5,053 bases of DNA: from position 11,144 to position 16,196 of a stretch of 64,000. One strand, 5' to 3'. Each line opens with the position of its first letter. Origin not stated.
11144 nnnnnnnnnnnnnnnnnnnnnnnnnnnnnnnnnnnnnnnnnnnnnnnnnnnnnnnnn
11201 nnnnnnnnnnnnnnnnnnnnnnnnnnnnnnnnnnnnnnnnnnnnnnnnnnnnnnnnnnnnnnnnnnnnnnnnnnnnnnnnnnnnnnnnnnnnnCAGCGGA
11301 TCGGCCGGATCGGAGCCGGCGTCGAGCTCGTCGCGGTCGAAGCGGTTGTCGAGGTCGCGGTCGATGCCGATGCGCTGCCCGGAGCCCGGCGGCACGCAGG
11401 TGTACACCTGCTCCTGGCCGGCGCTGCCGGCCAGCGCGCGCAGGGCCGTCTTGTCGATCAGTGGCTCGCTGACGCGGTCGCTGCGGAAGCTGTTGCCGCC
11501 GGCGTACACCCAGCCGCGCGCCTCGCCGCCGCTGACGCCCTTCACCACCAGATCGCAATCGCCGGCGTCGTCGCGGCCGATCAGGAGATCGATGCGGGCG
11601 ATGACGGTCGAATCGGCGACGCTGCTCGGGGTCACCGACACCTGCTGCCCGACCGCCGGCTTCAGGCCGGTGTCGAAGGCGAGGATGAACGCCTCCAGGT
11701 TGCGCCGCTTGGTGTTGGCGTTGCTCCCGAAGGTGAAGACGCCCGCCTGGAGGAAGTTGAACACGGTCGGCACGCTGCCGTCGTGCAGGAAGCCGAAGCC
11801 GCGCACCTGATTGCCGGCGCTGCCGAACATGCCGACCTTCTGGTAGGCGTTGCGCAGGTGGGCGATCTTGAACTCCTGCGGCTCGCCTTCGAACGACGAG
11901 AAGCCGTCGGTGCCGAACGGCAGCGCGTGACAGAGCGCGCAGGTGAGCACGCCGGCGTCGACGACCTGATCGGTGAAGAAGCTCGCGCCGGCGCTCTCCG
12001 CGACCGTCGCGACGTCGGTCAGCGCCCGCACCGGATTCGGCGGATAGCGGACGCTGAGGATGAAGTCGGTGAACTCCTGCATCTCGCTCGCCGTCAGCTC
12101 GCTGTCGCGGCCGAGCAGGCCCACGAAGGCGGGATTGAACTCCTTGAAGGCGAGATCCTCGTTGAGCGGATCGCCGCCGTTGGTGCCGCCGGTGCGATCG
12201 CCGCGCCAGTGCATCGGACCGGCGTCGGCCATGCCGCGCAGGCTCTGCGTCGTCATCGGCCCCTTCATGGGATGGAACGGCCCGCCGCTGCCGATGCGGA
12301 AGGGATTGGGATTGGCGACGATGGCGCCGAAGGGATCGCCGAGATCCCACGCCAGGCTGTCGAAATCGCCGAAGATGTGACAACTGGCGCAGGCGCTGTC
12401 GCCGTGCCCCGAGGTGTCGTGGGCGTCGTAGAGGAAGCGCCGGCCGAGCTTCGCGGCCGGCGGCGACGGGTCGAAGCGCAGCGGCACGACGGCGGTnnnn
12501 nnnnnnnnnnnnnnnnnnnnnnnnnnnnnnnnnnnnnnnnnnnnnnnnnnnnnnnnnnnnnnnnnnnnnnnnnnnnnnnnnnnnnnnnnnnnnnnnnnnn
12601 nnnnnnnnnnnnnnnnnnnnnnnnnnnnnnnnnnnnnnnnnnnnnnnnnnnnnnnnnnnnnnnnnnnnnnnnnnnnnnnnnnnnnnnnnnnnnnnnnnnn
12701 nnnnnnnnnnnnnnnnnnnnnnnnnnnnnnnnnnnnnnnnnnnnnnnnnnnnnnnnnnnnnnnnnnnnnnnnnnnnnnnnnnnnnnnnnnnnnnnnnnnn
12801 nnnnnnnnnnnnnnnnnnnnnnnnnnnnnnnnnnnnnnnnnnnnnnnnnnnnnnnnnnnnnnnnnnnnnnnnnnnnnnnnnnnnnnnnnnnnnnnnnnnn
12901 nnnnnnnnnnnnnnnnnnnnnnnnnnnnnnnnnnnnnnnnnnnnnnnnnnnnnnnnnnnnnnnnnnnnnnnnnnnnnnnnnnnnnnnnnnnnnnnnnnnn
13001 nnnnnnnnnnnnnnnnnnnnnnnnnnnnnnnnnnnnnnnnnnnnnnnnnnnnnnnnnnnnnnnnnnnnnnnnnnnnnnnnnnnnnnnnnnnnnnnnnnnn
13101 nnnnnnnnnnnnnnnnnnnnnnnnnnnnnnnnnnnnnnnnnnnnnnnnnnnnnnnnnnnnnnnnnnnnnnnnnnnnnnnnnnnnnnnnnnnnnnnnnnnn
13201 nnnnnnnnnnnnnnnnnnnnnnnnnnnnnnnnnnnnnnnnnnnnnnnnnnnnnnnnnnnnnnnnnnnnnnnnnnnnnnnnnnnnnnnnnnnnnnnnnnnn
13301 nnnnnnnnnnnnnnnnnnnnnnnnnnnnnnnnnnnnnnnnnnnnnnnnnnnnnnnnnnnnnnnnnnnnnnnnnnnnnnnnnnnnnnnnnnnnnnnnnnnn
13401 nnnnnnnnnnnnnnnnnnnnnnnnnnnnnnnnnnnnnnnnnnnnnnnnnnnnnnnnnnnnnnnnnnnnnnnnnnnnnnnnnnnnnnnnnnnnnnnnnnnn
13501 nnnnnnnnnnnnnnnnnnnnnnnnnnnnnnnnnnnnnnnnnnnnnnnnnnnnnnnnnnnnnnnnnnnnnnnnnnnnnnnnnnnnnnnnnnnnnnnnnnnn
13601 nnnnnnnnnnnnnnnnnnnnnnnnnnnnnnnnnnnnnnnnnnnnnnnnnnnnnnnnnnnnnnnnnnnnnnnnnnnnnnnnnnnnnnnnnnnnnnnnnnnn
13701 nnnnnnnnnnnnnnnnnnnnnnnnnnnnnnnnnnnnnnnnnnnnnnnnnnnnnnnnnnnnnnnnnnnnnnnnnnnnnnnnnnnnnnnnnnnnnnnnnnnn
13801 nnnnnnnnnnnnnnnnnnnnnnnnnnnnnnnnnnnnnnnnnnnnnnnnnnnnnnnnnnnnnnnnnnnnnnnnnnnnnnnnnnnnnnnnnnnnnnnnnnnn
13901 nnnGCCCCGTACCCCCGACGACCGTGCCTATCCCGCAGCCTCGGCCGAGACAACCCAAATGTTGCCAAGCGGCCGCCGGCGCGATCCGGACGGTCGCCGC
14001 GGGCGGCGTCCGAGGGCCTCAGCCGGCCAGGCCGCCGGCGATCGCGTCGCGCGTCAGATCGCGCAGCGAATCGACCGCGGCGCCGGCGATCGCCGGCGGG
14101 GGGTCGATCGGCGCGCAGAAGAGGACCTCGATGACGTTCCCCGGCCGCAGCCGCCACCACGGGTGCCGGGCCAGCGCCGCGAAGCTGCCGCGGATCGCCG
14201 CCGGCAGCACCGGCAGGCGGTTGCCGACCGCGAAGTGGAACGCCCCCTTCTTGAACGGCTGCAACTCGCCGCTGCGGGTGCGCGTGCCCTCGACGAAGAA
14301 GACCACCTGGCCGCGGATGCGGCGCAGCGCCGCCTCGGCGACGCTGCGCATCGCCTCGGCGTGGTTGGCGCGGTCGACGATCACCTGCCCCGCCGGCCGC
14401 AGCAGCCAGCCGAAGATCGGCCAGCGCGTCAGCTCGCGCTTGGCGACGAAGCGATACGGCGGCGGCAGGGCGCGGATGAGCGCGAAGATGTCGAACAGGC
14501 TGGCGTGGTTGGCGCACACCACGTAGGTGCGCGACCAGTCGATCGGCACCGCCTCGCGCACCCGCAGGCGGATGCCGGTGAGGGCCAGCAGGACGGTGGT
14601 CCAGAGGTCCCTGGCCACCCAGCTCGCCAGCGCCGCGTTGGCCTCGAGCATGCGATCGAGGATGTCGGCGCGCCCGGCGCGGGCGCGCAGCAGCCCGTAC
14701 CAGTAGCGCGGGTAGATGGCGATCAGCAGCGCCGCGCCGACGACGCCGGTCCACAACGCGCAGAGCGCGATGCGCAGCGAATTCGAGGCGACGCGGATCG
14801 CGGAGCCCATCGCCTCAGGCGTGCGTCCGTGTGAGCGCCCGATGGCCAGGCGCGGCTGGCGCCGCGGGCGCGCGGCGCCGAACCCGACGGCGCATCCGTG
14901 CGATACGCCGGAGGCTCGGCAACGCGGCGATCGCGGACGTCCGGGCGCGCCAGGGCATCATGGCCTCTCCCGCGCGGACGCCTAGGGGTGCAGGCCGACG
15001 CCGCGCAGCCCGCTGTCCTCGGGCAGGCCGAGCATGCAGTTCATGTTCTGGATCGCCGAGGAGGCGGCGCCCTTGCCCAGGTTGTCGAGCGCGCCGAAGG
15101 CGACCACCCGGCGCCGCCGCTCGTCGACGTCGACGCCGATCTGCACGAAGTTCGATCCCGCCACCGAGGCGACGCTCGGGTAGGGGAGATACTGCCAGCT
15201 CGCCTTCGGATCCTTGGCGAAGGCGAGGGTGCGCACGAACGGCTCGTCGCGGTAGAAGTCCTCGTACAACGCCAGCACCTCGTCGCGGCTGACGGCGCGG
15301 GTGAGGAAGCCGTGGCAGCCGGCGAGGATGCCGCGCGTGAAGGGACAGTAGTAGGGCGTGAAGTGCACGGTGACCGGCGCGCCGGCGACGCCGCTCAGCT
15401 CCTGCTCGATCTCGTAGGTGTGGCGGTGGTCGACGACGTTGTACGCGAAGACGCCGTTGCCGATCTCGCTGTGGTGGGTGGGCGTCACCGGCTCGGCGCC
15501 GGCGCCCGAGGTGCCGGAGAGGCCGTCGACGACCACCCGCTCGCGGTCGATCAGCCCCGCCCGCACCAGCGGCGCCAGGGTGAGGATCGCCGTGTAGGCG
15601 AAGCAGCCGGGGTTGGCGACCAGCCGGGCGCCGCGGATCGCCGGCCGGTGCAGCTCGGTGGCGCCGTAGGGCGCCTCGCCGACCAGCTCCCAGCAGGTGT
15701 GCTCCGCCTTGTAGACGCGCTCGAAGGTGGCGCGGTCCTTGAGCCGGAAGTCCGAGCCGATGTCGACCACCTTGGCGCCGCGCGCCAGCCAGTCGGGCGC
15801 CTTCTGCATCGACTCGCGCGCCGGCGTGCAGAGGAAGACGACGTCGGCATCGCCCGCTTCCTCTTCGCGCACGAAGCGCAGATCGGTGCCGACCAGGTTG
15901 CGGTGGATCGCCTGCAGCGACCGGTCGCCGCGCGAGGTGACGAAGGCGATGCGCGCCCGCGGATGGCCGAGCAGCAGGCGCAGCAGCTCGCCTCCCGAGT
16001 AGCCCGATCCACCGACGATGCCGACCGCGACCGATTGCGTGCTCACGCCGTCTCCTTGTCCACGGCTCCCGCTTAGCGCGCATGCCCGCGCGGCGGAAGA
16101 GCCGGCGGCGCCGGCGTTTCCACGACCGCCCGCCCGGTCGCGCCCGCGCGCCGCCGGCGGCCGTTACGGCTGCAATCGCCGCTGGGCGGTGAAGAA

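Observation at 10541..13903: Giant secreted beta-propeller / di-heme peroxidase fusion with Thr/Pro linker and extra C-terminal domain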

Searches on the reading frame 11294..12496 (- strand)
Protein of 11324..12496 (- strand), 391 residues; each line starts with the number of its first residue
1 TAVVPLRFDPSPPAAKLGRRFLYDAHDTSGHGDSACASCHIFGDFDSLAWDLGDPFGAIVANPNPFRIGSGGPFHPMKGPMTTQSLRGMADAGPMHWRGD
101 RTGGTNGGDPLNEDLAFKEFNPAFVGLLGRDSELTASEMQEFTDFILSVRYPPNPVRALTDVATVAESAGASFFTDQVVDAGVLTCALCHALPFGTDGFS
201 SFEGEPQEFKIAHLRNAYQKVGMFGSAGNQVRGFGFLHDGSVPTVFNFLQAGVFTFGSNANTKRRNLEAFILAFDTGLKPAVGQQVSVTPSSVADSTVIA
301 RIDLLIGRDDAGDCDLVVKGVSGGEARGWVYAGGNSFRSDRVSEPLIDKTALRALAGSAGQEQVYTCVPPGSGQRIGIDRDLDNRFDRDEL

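Call 20: search_protein_representatives(protein=window:11324-12496:-)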
Query: 391 residues. Proteins with E-value up to 0.001 (for the whole library): 3094; up to 1e-10: 2192; up to 1e-30: 822. The best 150 are listed.
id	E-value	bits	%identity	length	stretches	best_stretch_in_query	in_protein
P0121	1.1e-210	716.1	83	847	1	1-386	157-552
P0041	3.3e-187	638.7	76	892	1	1-390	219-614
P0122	2.7e-141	487.5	60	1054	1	4-390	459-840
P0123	3.4e-135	467.5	63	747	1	1-390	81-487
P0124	9.3e-130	449.5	70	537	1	77-391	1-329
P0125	1.4e-129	449.0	56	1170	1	4-390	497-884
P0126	1.3e-127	442.5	60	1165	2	4-233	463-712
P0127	2.7e-125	434.8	59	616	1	8-388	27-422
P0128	3.9e-125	434.3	61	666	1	9-389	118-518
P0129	6.0e-124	430.4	60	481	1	8-390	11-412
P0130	7.6e-122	423.5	56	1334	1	3-391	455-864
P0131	4.3e-121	421.0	57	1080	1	8-390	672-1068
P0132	4.6e-121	420.9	60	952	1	8-390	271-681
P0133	3.9e-120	417.9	62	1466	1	3-391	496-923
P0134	6.7e-120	417.1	63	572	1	46-391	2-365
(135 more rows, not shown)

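Call 41: predict_structure(alignment_id=A2)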
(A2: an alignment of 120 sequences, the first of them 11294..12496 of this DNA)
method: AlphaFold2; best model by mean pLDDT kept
length: 401 residues; sequences in the alignment: 120
mean_pLDDT: 80.5   pTM: 0.82
mean pLDDT of the five models: 80.5, 78.9, 78.5, 76.8, 76.3
residues with pLDDT >= 90: 160; 70-90: 139; 50-70: 75; < 50: 27
segments of 3 or more residues with pLDDT < 50: 220-239
pLDDT, mean of each block of 10 residues (from residue 1): 59 85 71 55 54 75 83 70 53 57 69 79 75 91 85 89 97 96 91 83 70 67 37 39 79 93 97 89 97 98 98 98 94 98 97 96 96 91 89 82 65
secondary structure, 60 per line:
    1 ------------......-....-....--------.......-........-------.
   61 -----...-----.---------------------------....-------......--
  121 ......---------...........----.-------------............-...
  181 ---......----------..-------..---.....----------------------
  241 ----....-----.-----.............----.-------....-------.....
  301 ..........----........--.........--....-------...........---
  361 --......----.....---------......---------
elements in order: H13-18 H20-23 H25-28 H37-43 H45-52 E66-68 H102-105 H113-118 H121-126 H136-146 H165-176 E178-180 H186-189 H214-218 H245-248 H260-272 E285-288 H296-310 E315-322 E325-333 E336-339 H349-357 E363-368 H373-377 H387-392

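Call 51: search_protein_families(library=pfam, proteins=[window:11324-12496:-], max_evalue=10)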
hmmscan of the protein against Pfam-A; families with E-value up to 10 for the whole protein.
window:11324-12496:- (391 aa): 4 families
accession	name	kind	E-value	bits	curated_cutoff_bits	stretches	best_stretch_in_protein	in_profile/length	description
PF03150.19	CCP_MauG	-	0.00049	21.2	25.6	1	14-41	3-29/149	Di-haem cytochrome c peroxidase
PF09086.16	DUF1924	-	0.022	15.5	22.5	1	14-40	7-33/96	Domain of unknown function (DUF1924)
PF21419.2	RoxA-like_Cyt-c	-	0.11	12.5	26.7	1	236-250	16-30/39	RoxA-like, cytochrome c-like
PF01053.26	Cys_Met_Meta_PP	-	0.26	10.2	27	1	139-197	134-190/381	Cys/Met metabolism PLP-dependent enzyme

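Call 65: fold_search(model_id=the predicted structure, library=pdb)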
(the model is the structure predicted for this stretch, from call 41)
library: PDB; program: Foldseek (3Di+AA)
matches with E <= 10: 464; with E <= 0.001: 0
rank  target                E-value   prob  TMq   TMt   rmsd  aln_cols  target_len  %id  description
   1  5c2v_C                1.7e-03  1.00  0.40  0.50   7.7       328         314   17  Kuenenia stuttgartiensis Hydrazine Synthase (released 2015-10-14)
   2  6e1c_B                6.6e-03  1.00  0.37  0.45  10.1       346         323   18  Crystal structure of a MauG-like protein associated with microbial copper homeostasis (released 2019-07-17)
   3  6uqd_A                1.7e-02  0.93  0.16  0.24  14.1       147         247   16  Co-complex of S. pyogenes 10782 streptopain bound with a SuFEx-based optimized small molecule inhibitor (released 2020-08-26)
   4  2uzj_B                2.9e-02  0.90  0.17  0.25  14.2       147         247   17  Crystal structure of the mature streptococcal cysteine protease, mSpeB (released 2009-09-08)
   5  3o5c_B                3.6e-02  0.89  0.31  0.39  11.5       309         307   16  Cytochrome c Peroxidase BccP of Shewanella oneidensis (released 2011-08-03)
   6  1zzh_B                4.4e-02  0.80  0.31  0.38  13.2       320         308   14  Structure of the fully oxidized di-heme cytochrome c peroxidase from R. capsulatus (released 2005-11-29)
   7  3o5c_A                4.7e-02  0.92  0.34  0.42  10.2       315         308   17  Cytochrome c Peroxidase BccP of Shewanella oneidensis (released 2011-08-03)
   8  1zzh_A                5.5e-02  0.75  0.29  0.38  11.0       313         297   16  Structure of the fully oxidized di-heme cytochrome c peroxidase from R. capsulatus (released 2005-11-29)
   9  1eb7                  6.1e-02  0.87  0.33  0.40  10.5       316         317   14  Crystal structure of the di-haem cytochrome c peroxidase from Pseudomonas aeruginosa (released 2001-07-24)
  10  6nx0                  6.1e-02  0.82  0.31  0.30  11.7       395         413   14  Crystal structure of the diheme peroxidase BthA from Burkholderia thailandensis E264 (released 2019-03-20)
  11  2j7q_C                1.7e-01  0.69  0.15  0.23   5.9       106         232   11  Crystal structure of the ubiquitin-specific protease encoded by murine cytomegalovirus tegument protein M48 in complex (released 2007-03-20)
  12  3opd_A                2.1e-01  0.14  0.10  0.17  12.3       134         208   14  Crystal Structure of the N-terminal domain of an HSP90 from Trypanosoma Brucei, Tb10.26.1080 in the presence of a benz (released 2010-10-13)
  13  1ah8_B                2.5e-01  0.18  0.10  0.16   9.1       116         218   16  STRUCTURE OF THE ORTHORHOMBIC FORM OF THE N-TERMINAL DOMAIN OF THE YEAST HSP90 CHAPERONE (released 1997-10-22)
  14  7z37_AP1              3.1e-01  0.15  0.10  0.07  11.5       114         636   12  Structure of the RAF1-HSP90-CDC37 complex (RHC-II) (released 2022-09-14)
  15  4i4t_F                3.3e-01  0.54  0.12  0.13   8.0        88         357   11  Crystal structure of tubulin-RB3-TTL-Zampanolide complex (released 2013-01-23)
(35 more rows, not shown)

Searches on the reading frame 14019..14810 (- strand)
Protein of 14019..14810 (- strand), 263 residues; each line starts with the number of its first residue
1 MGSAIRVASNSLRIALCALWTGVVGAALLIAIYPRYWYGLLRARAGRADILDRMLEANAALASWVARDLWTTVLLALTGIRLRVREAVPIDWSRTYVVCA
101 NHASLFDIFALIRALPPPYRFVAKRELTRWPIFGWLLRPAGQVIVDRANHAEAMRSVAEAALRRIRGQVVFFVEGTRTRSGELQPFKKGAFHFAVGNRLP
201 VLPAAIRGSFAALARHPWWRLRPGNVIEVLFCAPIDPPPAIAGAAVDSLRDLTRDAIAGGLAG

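Call 25: search_protein_families(library=pfam, proteins=[window:14019-14810:-], max_evalue=0.00001)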
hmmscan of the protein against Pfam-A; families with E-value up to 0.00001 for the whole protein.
window:14019-14810:- (263 aa): 1 family
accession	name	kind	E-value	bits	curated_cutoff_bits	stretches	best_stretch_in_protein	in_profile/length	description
PF01553.26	Acyltransferase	-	3.7e-26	91.9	23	1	91-206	11-131/132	Acyltransferase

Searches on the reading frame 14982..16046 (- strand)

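Call 25: search_protein_families(library=pfam, proteins=[window:14982-16046:-], max_evalue=0.00001)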
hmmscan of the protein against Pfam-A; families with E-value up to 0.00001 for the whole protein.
window:14982-16046:- (354 aa): 3 families
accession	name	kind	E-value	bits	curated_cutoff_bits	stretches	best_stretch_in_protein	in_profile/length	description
PF22698.1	Semialdhyde_dhC_1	-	9.8e-50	169.1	27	1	148-322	1-165/165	Semialdehyde dehydrogenase, dimerisation domain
PF01118.30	Semialdhyde_dh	-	9.9e-23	81.3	26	1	8-139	2-120/121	Semialdehyde dehydrogenase, NAD binding domain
PF02774.23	Semialdhyde_dhC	-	1.5e-18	68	26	1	157-323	1-182/184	Semialdehyde dehydrogenase, dimerisation domain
